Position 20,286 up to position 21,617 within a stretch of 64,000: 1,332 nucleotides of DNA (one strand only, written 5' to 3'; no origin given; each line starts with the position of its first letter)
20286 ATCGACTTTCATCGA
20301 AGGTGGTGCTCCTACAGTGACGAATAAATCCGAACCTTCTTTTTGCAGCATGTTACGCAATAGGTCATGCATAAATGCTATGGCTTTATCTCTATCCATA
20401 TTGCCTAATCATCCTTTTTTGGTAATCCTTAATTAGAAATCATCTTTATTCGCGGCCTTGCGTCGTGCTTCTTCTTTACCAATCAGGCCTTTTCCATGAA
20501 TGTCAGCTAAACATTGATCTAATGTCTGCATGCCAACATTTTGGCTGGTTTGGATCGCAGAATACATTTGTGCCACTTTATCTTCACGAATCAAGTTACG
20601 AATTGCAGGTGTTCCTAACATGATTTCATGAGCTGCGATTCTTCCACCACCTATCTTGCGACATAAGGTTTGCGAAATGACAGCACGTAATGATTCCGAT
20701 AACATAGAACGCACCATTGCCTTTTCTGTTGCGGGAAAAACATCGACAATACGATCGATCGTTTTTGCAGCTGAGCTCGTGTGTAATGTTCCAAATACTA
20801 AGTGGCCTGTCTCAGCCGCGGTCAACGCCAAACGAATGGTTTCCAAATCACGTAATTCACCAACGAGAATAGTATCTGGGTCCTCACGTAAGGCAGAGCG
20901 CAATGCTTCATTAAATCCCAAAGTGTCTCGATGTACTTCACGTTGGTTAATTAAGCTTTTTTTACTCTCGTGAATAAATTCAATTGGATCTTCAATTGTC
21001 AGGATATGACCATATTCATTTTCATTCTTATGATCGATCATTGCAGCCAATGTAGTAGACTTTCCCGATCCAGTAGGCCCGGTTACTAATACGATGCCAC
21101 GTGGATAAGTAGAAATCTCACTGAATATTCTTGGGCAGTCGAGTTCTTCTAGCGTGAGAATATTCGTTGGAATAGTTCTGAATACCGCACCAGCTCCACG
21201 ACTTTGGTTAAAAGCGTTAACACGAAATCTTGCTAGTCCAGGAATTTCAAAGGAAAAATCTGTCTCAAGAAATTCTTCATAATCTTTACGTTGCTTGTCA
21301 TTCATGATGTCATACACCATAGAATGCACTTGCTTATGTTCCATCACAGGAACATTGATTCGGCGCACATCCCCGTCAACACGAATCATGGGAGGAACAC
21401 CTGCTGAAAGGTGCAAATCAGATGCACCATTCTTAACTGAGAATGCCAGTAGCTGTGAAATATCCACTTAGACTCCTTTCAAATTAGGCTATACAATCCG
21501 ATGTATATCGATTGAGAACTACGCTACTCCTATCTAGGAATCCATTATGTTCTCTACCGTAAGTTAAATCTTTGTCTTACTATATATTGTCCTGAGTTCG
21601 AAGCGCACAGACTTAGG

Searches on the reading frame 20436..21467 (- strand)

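Call 50: search_protein_families(library=pfam, proteins=[window:20436-21467:-], max_evalue=0.00001)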
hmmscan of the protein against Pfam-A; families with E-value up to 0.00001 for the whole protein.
window:20436-21467:- (344 aa): 1 family
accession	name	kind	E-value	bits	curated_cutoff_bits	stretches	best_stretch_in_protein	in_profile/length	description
PF00437.27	T2SSE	-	4.9e-50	170.7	24.9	1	5-272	14-281/370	Type II/IV secretion system protein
